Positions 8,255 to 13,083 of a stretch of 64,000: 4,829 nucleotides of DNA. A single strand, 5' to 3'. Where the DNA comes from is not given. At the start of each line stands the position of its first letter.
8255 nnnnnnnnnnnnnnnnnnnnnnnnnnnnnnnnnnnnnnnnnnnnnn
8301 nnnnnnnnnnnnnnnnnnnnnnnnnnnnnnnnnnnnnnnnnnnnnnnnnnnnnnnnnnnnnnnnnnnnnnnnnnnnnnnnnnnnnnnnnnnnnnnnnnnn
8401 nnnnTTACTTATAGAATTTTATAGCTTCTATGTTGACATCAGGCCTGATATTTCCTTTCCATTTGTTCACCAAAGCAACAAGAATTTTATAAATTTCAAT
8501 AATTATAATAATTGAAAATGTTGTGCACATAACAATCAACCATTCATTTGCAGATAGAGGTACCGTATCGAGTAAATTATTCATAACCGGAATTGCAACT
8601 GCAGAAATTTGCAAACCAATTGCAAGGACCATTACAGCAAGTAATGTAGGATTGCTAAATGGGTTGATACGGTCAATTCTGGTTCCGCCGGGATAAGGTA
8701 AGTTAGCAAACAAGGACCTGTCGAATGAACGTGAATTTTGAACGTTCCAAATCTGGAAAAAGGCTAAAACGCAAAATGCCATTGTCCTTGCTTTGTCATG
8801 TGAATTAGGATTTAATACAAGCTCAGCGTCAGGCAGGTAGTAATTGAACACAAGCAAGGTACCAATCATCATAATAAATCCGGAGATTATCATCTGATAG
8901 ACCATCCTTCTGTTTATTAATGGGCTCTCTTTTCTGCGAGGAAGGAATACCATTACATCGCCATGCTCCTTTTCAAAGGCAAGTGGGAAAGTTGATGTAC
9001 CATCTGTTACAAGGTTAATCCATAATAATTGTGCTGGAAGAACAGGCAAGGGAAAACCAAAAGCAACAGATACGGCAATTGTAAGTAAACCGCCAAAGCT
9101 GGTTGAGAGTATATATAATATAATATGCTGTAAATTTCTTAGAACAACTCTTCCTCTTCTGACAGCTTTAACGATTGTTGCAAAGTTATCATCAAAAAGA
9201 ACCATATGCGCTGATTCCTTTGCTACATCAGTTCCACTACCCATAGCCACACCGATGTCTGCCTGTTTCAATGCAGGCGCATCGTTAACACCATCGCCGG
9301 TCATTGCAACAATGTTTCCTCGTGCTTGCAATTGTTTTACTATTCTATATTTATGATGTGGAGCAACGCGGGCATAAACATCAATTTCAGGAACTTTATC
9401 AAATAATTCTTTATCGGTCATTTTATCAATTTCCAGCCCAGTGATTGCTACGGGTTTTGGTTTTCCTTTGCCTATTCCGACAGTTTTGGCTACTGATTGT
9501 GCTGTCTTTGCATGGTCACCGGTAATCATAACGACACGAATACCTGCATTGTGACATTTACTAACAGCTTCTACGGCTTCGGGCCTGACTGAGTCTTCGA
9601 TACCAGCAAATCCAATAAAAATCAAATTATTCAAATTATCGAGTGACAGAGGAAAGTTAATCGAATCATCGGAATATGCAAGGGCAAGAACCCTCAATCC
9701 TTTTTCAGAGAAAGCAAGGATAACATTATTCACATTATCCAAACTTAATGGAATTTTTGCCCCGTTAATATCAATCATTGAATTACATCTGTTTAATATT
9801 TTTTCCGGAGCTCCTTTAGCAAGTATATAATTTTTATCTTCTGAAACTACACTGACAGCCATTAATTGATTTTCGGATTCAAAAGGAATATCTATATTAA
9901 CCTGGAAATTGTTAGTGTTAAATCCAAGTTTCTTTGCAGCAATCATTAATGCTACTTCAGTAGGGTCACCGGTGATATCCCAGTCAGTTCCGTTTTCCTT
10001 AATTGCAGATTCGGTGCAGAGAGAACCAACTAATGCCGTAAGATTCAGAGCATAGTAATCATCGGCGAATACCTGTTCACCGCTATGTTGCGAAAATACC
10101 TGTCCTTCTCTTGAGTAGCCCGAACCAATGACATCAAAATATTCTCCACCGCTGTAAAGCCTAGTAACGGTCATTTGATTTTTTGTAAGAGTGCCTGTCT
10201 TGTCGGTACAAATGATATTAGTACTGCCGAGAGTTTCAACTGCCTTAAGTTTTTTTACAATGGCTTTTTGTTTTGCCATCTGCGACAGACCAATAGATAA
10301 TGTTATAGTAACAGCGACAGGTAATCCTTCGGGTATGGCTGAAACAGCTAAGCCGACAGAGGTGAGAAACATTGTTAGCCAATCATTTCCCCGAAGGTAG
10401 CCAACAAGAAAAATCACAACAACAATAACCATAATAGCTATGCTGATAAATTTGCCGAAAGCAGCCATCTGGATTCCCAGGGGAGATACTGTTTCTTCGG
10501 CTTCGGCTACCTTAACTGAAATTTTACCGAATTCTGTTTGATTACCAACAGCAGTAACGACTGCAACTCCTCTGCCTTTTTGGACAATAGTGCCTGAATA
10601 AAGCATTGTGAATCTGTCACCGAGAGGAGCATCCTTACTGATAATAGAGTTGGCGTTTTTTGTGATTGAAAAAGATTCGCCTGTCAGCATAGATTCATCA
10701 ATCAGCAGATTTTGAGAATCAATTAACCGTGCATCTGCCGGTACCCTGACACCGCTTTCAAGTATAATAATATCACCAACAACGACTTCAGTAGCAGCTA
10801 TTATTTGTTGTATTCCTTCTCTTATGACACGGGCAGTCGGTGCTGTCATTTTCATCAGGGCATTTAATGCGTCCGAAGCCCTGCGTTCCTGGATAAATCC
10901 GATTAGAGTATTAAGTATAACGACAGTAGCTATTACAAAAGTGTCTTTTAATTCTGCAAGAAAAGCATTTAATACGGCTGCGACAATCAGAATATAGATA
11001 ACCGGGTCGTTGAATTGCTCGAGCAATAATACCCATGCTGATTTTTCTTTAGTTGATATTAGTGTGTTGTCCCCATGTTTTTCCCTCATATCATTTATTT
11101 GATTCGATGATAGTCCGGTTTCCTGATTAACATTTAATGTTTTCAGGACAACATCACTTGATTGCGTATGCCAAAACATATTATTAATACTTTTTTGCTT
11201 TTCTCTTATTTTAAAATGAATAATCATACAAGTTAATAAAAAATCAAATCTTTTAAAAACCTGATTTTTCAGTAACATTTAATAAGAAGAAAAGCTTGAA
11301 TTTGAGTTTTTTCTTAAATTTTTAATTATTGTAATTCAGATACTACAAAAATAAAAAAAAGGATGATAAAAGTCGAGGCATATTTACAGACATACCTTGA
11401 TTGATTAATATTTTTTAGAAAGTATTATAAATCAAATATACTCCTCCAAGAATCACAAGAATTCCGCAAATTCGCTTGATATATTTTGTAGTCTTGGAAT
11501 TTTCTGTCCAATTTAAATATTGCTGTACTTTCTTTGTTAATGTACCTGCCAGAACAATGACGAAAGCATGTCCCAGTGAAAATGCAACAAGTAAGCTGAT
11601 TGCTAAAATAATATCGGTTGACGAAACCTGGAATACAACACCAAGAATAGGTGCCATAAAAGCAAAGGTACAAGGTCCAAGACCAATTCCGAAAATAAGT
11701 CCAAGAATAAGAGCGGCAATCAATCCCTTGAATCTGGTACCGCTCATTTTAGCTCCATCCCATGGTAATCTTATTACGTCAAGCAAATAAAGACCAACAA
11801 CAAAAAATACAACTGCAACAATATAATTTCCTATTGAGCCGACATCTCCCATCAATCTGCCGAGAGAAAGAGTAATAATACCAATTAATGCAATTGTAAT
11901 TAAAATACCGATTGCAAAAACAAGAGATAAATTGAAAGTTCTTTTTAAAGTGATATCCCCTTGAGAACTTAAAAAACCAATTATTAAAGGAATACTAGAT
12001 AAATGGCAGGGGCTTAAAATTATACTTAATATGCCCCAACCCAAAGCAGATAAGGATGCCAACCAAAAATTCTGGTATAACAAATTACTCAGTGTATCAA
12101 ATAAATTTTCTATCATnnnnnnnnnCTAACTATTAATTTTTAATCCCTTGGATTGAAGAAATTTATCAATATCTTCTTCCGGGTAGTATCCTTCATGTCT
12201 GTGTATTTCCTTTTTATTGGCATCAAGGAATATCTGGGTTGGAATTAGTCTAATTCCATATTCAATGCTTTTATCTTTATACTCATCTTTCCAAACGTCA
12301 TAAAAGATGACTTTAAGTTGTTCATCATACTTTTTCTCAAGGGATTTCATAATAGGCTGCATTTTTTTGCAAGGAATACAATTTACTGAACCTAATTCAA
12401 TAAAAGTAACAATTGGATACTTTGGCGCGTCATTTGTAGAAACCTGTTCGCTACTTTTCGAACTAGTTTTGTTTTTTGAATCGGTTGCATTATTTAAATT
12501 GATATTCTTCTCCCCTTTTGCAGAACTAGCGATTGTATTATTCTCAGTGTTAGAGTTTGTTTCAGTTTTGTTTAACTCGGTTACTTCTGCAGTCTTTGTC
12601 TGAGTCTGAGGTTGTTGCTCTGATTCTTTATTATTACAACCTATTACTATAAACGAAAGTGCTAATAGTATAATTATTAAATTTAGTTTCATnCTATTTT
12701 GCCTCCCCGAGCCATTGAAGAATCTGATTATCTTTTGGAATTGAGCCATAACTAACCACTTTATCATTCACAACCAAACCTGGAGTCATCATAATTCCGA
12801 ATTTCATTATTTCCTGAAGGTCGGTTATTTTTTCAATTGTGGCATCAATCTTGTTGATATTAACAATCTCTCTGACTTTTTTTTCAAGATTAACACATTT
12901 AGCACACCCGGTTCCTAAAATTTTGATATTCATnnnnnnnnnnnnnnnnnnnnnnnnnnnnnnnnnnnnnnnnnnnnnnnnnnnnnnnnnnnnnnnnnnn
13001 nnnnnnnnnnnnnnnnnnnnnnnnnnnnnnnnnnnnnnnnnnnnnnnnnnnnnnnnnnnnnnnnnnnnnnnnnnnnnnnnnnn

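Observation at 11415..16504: Second ArsR-controlled sub-operon: DUF169, two ArsF-like CxxC proteins, an ArsP-like permease, two mini-glutaredoxins, a Trx lipoprotein and CcdA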

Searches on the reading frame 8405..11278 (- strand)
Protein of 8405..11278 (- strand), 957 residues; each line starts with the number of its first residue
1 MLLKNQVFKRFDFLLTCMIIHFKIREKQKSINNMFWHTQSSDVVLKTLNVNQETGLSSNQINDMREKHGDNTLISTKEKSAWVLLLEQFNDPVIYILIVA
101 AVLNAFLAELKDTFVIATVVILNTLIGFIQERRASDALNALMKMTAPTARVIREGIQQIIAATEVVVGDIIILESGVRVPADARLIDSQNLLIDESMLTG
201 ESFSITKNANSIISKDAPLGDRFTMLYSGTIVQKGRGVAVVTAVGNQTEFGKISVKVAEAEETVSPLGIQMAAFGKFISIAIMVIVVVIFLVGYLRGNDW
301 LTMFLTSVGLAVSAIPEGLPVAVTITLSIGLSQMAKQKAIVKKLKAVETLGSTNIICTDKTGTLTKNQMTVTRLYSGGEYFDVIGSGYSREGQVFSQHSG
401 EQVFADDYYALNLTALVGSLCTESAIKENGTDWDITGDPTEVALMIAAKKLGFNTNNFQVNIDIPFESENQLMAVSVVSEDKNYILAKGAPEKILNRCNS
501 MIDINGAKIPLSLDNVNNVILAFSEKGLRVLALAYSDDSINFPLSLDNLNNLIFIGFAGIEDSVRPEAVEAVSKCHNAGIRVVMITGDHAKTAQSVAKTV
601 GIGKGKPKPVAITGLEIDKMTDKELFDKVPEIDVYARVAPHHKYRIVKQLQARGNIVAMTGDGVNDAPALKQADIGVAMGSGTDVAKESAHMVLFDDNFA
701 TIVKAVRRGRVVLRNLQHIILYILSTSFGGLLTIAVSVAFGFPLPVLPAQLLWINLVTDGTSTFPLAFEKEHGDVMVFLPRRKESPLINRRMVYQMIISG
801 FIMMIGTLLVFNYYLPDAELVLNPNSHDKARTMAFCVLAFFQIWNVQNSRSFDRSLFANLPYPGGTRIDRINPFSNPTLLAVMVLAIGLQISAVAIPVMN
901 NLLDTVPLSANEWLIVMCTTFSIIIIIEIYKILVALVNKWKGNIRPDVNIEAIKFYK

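Call 8: search_protein_families(library=pfam, proteins=[window:8405-11278:-], max_evalue=0.001)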
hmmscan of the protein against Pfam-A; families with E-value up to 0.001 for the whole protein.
window:8405-11278:- (957 aa): 7 families
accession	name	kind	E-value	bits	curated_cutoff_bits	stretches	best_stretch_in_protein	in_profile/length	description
PF00122.25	E1-E2_ATPase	-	6e-51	173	28.1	1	143-337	1-181/181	E1-E2 ATPase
PF00689.26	Cation_ATPase_C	-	4.3e-43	147.5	27.3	1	743-933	1-175/175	Cation transporting ATPase, C-terminus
PF00690.31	Cation_ATPase_N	-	3.5e-20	71.8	20.4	1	36-103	1-68/69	Cation transporter/ATPase, N-terminus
PF00702.32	Hydrolase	-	4.4e-19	70.1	26.4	1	355-674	3-191/191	haloacid dehalogenase-like hydrolase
PF13246.12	Cation_ATPase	-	1.3e-14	54.4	21.7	1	420-500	2-90/91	Cation transport ATPase (P-type)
PF08282.18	Hydrolase_3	-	1.8e-10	41.4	20.9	1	646-704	195-253/255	haloacid dehalogenase-like hydrolase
PF12710.13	HAD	-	1.7e-05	25.8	27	1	564-671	86-189/189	haloacid dehalogenase-like hydrolase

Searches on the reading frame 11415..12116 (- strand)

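Call 3: search_protein_families(library=pfam, proteins=[window:11415-12116:-], max_evalue=0.01)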
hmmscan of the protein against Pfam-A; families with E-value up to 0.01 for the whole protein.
window:11415-12116:- (233 aa): 1 family
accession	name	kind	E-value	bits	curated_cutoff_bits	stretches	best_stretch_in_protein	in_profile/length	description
PF02683.22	DsbD_TM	-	6.4e-11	42.4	27.1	1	18-208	2-200/219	Cytochrome C biogenesis protein transmembrane domain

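Call 5: search_protein_families(library=ncbifam, proteins=[window:11415-12116:-], max_evalue=0.01)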
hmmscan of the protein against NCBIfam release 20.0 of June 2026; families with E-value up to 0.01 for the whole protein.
window:11415-12116:- (233 aa): 4 families
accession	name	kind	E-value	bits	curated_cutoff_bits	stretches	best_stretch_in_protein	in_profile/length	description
NF040495.1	tranport_ArsG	equivalog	1.7e-13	50.5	200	1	17-231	3-223/225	aromatic aminobenezylarsenical efflux permease ArsG family transporter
NF045694.1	seleno_TsoB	exception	3e-08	32.2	805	1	20-199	183-364/572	rhodanese/DsbD fusion-like selenoprotein TsoB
NF001419.0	PRK00293.1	subfamily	8.5e-06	24.6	330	1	16-228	167-381/574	protein-disulfide reductase DsbD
NF003243.0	PRK04201.1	equivalog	0.00051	19.4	252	1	54-115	30-91/266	zinc transporter ZupT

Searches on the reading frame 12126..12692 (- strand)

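Call 3: search_protein_families(library=pfam, proteins=[window:12126-12692:-], max_evalue=0.01)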
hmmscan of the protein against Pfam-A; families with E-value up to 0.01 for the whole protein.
window:12126-12692:- (188 aa): 2 families
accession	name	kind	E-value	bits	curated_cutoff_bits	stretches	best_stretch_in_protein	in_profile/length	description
PF13098.12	Thioredoxin_2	-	9.8e-12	45.6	27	1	97-179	11-104/104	Thioredoxin-like domain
PF00085.26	Thioredoxin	-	5.4e-10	39.6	23.5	1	102-180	27-102/103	Thioredoxin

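Call 5: search_protein_families(library=ncbifam, proteins=[window:12126-12692:-], max_evalue=0.01)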
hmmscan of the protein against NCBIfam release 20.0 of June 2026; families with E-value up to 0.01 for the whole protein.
window:12126-12692:- (188 aa): 13 families
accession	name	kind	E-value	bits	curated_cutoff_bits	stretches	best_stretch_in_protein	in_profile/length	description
TIGR01068.1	thioredoxin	equivalog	5.6e-11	42.5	96.8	1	104-181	25-99/101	thioredoxin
TIGR01126.1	pdi_dom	equivalog_domain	8.6e-07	29.2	107.2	1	102-182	23-104/105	protein disulfide-isomerase domain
NF008229.0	PRK10996.1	equivalog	1.7e-05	24.5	125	1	94-181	55-137/141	thioredoxin TrxC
NF002854.0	PRK03147.1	subfamily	5.3e-05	23.2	170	0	133-181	123-171/176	thiol-disulfide oxidoreductase ResA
NF006898.0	PRK09381.1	equivalog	0.00011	22.5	138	1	96-157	24-83/109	thioredoxin TrxA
NF047697.1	ThioredTrxAClost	equivalog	0.0002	21.5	140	1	95-179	19-101/105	thioredoxin TrxA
NF053773.1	BSAP5i_fam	equivalog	0.0006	19.9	150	1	1-94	1-88/135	BSAP-5i family immunity protein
NF038215.1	acineto_lipo_PV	hypoth_equivalog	0.00084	19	33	1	5-34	4-33/55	NF038215 family lipoprotein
TIGR02187.2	PDO_seleno_TRX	equivalog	0.0017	17.8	185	1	94-162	21-84/209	protein disulfide oxidoreductase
TIGR01130.1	ER_PDI_fam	subfamily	0.0029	17.2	344.25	1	105-183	375-452/476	protein disulfide-isomerase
NF041193.1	lipo_SP0191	subfamily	0.0045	17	75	1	5-54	4-51/190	SP0191 family lipoprotein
TIGR00385.1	dsbE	subfamily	0.0053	16.4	123.15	0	67-132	37-99/173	DsbE family thiol:disulfide interchange protein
NF045809.1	seleno_TsoX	equivalog_domain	0.0055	16.9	52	0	101-137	9-45/82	HSGNPxU motif (seleno)protein TsoX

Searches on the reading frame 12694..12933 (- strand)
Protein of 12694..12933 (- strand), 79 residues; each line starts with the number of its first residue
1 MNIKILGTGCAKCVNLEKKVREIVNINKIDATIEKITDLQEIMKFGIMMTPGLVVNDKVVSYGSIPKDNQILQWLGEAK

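Call 3: search_protein_families(library=pfam, proteins=[window:12694-12933:-], max_evalue=0.01)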
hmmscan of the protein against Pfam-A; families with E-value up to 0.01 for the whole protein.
window:12694-12933:- (79 aa): 1 family
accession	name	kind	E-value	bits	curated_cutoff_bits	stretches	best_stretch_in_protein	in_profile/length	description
PF13192.12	Thioredoxin_3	-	5e-27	94.2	24.8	1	1-75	1-75/76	Thioredoxin domain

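Call 5: search_protein_families(library=ncbifam, proteins=[window:12694-12933:-], max_evalue=0.01)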
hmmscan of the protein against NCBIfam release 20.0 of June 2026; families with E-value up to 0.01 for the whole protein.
window:12694-12933:- (79 aa): 3 families
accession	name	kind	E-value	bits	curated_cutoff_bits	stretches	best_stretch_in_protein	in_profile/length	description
TIGR00412.2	redox_disulf_2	subfamily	2.6e-29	101.4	62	1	2-75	1-74/75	MTH895/ArsE family thioredoxin-like protein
TIGR00411.1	redox_disulf_1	equivalog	6.3e-07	29.4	92.75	1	10-73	11-76/82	MJ0307 family thioredoxin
TIGR03143.1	AhpF_homolog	hypoth_equivalog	0.0015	17.2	687.65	1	2-64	479-544/555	putative alkyl hydroperoxide reductase F subunit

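Call 25: search_solved_structures(query=window:12694-12933:-, max_evalue=0.01)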
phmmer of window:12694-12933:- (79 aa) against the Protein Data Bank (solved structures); distinct sequences matched with E-value up to 0.01: 1.
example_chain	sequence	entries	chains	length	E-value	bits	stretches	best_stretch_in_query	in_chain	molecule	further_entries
1ilo_A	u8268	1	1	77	6.7e-12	48.5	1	1-71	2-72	conserved hypothetical protein MtH895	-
